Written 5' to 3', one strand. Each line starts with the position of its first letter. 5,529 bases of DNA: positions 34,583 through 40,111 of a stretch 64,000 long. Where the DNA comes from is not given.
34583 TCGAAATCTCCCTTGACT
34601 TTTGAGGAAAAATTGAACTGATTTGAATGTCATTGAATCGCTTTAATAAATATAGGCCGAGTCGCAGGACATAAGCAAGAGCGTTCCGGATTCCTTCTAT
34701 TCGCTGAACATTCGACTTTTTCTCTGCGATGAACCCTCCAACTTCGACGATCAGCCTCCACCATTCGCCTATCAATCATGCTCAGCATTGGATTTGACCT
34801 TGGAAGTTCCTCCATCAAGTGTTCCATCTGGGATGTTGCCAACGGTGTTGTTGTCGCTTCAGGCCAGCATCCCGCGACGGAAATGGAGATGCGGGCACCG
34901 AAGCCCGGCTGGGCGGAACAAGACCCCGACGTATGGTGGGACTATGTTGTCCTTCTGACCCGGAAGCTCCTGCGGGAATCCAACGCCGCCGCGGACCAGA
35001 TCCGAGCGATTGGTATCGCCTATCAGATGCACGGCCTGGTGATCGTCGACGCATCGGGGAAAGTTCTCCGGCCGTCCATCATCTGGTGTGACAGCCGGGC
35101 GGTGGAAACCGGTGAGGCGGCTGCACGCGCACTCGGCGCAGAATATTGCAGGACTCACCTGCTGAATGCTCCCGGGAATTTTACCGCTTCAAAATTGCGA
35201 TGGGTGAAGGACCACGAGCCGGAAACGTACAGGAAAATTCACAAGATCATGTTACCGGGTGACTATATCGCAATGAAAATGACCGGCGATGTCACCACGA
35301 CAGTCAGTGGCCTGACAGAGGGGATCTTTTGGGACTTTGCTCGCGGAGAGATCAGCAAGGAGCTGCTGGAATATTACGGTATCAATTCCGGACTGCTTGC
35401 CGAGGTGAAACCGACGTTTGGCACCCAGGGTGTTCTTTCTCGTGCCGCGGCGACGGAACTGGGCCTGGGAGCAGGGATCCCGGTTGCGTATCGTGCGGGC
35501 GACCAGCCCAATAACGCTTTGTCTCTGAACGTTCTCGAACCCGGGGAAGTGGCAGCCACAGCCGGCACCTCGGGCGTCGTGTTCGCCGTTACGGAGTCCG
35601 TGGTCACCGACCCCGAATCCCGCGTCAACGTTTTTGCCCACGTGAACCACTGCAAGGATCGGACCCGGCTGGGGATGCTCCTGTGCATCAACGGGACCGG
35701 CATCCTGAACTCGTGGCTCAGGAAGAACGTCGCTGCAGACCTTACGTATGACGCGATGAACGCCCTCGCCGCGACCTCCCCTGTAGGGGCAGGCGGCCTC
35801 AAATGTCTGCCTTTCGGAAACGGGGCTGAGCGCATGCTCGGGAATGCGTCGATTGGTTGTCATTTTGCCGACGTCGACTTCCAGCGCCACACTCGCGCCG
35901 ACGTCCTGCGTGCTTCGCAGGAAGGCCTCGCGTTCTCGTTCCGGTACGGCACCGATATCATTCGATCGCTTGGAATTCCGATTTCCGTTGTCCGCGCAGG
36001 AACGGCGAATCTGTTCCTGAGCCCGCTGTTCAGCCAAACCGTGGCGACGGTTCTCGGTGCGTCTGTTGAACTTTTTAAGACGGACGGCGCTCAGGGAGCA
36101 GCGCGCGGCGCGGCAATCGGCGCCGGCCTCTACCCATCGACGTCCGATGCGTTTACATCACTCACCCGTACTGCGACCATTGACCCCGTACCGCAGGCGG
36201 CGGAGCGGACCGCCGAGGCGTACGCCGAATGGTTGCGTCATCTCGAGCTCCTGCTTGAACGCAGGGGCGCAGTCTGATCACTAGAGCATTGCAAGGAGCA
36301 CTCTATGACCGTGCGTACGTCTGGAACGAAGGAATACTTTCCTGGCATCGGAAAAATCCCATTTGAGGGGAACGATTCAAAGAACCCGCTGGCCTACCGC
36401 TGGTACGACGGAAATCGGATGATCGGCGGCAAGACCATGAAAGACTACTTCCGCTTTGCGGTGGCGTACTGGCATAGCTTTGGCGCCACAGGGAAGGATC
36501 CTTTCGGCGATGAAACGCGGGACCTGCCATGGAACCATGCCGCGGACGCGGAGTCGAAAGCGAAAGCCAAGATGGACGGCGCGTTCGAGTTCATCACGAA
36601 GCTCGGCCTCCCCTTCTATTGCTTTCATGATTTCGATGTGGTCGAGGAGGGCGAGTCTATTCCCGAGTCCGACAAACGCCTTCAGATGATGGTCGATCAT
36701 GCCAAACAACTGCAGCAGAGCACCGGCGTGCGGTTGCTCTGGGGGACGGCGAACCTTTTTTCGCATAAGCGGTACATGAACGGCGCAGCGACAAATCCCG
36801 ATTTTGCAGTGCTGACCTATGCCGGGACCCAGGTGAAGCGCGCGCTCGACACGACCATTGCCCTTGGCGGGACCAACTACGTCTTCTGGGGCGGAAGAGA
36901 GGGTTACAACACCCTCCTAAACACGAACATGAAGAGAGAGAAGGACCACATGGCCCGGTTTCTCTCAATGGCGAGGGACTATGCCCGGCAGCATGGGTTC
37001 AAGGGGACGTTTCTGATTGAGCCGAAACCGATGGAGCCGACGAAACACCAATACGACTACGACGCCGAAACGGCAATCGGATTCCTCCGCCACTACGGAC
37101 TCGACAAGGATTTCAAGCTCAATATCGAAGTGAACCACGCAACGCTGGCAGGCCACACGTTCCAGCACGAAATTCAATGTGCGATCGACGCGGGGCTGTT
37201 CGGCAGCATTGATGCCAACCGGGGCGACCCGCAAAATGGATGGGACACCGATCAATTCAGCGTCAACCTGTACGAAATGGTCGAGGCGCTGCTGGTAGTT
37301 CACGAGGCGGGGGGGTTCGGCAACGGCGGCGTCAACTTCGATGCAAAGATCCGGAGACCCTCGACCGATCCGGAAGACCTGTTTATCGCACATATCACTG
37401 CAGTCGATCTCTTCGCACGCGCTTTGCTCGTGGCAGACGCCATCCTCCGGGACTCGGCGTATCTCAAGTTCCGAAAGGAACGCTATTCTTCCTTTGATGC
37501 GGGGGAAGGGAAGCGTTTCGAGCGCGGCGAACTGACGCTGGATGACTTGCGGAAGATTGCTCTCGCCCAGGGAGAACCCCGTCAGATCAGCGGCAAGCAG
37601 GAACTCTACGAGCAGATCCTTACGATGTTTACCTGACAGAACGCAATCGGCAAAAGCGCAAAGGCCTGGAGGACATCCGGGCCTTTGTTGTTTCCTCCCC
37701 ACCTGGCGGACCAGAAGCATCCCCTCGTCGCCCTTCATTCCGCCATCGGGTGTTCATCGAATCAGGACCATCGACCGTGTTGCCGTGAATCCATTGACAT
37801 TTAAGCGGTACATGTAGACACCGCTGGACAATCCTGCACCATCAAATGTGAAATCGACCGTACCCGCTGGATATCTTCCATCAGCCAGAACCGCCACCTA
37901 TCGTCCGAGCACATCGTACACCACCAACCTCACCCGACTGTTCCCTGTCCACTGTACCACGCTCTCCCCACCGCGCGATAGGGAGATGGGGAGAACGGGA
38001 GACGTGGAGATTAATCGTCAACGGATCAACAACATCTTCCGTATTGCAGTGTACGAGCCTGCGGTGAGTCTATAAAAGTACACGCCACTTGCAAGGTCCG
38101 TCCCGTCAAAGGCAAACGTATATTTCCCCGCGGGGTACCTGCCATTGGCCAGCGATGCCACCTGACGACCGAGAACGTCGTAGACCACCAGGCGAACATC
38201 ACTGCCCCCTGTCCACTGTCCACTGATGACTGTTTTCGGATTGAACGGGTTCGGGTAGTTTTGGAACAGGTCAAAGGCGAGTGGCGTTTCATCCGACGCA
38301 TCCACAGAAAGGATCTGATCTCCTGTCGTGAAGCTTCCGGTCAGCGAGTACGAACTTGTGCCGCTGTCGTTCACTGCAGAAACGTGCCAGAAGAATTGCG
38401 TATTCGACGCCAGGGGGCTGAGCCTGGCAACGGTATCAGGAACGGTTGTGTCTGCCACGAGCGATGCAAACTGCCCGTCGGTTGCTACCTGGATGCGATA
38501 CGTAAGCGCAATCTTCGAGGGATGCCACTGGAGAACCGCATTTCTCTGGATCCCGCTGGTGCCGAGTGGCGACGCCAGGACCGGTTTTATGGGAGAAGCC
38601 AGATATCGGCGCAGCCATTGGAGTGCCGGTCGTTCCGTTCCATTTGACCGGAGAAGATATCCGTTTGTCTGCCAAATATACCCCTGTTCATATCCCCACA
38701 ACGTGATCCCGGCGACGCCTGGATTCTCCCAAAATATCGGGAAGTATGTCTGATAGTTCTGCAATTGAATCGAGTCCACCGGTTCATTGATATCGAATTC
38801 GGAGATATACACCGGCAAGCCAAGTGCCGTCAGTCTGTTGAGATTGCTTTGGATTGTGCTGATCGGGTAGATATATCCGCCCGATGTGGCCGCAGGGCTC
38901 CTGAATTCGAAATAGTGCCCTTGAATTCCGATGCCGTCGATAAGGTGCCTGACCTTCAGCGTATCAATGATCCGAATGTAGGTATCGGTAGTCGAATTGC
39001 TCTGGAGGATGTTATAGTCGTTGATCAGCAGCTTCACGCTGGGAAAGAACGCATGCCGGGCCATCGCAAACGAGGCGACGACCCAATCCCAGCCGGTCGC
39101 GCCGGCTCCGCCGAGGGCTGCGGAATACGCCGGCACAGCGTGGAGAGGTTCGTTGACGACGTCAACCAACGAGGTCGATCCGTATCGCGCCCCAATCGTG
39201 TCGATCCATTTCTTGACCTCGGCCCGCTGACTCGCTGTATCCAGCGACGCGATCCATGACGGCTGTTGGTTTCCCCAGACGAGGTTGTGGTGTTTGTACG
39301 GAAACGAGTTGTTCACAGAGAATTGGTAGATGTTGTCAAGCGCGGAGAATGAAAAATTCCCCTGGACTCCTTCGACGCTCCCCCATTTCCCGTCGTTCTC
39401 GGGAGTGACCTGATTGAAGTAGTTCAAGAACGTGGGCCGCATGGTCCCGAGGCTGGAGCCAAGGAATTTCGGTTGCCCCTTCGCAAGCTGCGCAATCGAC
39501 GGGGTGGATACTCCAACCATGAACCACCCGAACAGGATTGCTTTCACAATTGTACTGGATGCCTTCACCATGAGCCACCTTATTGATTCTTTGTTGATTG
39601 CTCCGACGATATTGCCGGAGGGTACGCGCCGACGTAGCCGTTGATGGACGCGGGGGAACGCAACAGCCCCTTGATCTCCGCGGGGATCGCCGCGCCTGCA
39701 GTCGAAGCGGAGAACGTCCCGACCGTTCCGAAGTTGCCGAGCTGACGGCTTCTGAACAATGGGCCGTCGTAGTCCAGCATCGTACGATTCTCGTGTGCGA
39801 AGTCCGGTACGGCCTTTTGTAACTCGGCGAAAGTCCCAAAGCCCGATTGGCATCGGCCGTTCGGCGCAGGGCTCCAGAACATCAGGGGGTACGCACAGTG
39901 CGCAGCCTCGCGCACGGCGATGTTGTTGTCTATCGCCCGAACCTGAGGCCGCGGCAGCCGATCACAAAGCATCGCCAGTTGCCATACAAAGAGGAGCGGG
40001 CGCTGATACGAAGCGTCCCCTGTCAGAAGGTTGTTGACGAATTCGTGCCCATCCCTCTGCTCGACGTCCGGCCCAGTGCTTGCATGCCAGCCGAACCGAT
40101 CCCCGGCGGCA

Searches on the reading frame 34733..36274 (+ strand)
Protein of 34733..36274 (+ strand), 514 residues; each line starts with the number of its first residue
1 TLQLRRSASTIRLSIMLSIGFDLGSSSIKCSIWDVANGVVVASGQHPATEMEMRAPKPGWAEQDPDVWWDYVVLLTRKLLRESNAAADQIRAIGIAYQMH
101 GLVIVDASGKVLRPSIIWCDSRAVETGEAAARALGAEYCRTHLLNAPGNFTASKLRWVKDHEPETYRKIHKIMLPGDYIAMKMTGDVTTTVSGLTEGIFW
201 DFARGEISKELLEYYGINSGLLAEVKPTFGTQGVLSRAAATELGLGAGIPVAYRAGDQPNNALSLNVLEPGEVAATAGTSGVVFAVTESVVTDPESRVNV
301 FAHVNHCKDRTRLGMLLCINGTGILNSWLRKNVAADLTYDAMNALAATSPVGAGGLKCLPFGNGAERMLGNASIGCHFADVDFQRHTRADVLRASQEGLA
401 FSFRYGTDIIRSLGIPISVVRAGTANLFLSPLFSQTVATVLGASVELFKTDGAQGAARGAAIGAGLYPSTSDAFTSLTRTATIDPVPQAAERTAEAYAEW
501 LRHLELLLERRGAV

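Call 86: search_protein_families(library=pfam, proteins=[window:34733-36274:+], max_evalue=0.00001)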
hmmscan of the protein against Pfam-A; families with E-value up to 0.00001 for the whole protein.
window:34733-36274:+ (514 aa): 2 families
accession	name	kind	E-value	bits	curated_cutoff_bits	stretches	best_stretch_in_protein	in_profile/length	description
PF00370.27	FGGY_N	-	6.6e-51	173.7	28.8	1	19-260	3-241/245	FGGY family of carbohydrate kinases, N-terminal domain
PF02782.22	FGGY_C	-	1.9e-13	51.1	27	1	274-464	2-194/198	FGGY family of carbohydrate kinases, C-terminal domain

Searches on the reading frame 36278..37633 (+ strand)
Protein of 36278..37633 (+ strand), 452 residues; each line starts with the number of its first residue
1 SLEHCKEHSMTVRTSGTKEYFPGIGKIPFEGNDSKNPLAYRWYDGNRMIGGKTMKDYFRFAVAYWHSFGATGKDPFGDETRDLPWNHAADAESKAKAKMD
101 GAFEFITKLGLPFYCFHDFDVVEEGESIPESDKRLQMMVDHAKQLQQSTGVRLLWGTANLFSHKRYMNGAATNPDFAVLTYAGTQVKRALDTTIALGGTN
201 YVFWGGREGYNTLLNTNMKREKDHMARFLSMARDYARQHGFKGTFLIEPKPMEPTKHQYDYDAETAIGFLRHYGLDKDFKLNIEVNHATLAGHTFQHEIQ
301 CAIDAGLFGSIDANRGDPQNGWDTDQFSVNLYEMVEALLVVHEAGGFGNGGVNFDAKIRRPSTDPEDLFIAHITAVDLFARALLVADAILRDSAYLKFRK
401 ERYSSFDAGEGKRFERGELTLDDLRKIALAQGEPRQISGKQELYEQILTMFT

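Call 86: search_protein_families(library=pfam, proteins=[window:36278-37633:+], max_evalue=0.00001)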
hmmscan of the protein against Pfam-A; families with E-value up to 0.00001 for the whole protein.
window:36278-37633:+ (452 aa): 1 family
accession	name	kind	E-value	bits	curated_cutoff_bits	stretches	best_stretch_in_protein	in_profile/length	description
PF01261.30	AP_endonuc_2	-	7.6e-08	32.8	31.1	1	131-294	26-168/249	Xylose isomerase-like TIM barrel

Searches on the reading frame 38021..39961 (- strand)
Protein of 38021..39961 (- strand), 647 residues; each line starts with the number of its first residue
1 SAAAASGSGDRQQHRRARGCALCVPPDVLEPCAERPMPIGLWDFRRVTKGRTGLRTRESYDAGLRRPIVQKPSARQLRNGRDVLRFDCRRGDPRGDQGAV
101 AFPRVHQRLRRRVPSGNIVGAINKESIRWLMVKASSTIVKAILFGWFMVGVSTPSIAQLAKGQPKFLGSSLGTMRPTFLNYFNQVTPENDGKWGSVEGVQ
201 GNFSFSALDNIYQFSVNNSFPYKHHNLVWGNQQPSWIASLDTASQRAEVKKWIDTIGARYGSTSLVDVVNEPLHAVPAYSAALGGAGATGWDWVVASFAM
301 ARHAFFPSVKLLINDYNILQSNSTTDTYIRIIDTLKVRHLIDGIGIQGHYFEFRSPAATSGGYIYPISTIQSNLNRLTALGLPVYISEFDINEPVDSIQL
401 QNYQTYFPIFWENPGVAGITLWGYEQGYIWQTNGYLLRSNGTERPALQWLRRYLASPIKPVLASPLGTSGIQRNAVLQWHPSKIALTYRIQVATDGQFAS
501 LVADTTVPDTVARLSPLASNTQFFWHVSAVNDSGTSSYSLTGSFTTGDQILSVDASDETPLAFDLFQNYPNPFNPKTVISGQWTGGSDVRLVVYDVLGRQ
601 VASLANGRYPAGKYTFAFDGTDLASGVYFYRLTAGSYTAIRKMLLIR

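Call 86: search_protein_families(library=pfam, proteins=[window:38021-39961:-], max_evalue=0.00001)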
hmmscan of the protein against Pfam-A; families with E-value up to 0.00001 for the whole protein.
window:38021-39961:- (647 aa): 2 families
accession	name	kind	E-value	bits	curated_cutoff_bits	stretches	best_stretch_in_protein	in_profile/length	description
PF00331.26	Glyco_hydro_10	-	5e-60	203.8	22.1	1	174-450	28-308/311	Glycosyl hydrolase family 10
PF18962.6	Por_Secre_tail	-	5.6e-08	33.4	27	1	569-643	2-73/75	Secretion system C-terminal sorting domain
